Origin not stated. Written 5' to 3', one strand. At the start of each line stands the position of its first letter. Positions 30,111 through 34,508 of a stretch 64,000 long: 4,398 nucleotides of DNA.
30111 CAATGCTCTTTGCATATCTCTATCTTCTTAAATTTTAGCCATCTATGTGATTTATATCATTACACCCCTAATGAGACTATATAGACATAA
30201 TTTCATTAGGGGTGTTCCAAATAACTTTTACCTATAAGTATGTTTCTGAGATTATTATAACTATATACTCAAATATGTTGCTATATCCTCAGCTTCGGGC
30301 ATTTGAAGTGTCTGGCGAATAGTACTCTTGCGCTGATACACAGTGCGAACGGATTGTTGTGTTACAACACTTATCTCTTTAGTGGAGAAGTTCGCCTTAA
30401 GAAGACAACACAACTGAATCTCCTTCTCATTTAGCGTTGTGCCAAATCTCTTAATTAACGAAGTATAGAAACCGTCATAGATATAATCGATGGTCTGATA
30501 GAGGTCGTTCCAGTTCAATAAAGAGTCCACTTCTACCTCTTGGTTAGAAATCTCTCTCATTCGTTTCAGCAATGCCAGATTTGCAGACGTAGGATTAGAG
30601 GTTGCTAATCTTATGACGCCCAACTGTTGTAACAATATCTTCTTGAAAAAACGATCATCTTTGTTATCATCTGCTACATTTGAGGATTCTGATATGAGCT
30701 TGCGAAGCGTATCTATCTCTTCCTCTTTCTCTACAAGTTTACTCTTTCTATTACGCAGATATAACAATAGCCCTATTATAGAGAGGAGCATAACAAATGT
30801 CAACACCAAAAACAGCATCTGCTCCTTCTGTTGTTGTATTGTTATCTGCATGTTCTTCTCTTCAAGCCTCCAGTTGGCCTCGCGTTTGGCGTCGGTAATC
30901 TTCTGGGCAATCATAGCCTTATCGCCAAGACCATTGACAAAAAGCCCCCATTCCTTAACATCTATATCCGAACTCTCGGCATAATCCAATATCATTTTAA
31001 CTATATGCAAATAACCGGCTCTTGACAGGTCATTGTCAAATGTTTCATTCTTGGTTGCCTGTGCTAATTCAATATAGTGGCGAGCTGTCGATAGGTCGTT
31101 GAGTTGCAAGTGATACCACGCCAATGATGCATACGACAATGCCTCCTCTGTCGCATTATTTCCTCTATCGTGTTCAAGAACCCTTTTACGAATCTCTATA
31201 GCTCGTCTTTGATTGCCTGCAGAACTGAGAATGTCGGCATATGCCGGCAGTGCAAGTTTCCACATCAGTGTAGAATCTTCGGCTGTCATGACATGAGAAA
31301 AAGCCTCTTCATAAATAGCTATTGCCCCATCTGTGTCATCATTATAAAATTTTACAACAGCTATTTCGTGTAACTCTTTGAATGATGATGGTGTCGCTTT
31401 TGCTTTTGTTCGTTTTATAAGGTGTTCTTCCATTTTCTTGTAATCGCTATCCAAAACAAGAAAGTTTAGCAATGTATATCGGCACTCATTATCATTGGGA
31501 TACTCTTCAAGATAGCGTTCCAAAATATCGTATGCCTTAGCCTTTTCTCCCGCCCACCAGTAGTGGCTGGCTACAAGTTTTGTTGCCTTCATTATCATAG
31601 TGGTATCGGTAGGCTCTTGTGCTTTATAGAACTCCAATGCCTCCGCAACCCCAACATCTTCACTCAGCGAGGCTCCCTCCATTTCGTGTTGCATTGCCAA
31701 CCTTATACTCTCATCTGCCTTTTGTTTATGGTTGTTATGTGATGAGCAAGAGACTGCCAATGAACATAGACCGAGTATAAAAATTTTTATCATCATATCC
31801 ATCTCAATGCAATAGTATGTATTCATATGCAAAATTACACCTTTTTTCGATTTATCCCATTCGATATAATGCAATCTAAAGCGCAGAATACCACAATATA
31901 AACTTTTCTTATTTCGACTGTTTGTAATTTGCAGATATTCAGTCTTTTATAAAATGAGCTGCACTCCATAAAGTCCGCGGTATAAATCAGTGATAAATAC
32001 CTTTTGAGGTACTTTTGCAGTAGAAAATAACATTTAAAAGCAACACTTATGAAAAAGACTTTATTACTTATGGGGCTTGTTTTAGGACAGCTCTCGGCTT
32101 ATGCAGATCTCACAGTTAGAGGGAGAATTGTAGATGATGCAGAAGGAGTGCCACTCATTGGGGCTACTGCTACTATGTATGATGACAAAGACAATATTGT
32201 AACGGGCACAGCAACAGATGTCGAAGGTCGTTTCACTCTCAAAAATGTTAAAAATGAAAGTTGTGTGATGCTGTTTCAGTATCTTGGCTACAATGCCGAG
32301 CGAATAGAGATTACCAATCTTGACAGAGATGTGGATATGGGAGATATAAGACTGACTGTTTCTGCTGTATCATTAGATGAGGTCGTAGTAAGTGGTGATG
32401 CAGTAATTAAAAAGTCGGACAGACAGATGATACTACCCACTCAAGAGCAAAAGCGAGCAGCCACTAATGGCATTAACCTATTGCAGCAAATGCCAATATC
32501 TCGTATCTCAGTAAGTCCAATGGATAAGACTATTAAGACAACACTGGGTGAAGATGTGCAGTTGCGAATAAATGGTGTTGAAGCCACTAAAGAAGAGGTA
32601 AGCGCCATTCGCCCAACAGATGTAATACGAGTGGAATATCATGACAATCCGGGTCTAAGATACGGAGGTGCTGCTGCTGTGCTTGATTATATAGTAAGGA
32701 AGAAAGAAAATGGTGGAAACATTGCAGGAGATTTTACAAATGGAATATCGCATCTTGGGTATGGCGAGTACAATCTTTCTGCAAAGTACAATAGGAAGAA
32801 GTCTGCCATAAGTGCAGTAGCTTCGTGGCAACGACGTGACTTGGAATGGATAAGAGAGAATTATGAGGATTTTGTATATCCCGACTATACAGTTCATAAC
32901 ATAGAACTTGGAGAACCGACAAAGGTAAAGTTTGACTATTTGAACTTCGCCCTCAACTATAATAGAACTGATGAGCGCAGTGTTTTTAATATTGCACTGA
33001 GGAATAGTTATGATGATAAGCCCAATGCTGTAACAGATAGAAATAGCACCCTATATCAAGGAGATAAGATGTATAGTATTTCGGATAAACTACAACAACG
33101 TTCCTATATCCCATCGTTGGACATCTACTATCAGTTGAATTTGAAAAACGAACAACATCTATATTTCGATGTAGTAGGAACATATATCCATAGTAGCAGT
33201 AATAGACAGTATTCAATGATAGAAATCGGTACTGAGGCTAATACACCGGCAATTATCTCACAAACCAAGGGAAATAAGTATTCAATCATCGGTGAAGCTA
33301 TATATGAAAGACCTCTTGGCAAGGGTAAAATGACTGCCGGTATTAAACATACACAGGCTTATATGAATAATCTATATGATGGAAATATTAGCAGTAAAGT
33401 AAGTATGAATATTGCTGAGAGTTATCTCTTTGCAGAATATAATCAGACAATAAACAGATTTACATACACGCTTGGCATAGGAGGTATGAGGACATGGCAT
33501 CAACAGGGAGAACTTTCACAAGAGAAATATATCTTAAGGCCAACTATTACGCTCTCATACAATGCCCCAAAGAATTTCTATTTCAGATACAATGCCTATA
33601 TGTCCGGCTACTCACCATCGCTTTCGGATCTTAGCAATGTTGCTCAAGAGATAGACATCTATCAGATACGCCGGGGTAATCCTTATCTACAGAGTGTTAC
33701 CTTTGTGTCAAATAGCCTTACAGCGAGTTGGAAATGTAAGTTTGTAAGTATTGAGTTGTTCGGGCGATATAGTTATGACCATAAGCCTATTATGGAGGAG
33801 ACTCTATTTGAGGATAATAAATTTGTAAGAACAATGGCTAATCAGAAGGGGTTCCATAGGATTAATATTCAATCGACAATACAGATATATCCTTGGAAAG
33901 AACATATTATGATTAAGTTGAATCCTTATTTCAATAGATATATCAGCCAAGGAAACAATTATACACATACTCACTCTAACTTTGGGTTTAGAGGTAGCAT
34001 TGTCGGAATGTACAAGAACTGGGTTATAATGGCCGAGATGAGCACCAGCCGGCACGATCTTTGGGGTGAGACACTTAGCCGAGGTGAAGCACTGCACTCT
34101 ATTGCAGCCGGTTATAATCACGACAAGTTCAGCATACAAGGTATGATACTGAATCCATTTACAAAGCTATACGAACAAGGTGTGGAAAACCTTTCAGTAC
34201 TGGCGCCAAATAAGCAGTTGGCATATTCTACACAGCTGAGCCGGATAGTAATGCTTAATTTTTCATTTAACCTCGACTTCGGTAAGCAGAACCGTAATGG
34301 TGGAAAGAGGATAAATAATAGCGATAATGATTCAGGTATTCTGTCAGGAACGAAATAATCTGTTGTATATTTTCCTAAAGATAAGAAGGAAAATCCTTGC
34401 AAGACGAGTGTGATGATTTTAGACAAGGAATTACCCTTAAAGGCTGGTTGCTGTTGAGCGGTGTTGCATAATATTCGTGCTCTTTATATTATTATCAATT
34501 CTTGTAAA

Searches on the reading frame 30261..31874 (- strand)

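Call 56: search_protein_families(library=pfam, proteins=[window:30261-31874:-], max_evalue=0.00001)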
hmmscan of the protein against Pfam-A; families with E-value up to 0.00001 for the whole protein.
window:30261-31874:- (537 aa): 1 family
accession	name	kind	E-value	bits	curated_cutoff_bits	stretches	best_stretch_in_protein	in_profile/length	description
PF13428.12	TPR_14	-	6.3e-09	36.1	23.5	0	98-135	4-41/44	Tetratricopeptide repeat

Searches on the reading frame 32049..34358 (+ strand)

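Call 56: search_protein_families(library=pfam, proteins=[window:32049-34358:+], max_evalue=0.00001)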
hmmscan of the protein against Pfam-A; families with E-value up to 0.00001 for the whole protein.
window:32049-34358:+ (769 aa): 2 families
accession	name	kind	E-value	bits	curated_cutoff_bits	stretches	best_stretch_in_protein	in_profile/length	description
PF13715.12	CarbopepD_reg_2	-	2e-12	47.4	32.2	1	23-114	1-88/88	CarboxypepD_reg-like domain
PF13620.12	CarboxypepD_reg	-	1.2e-09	38.8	32.3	1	22-101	1-80/82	Carboxypeptidase regulatory-like domain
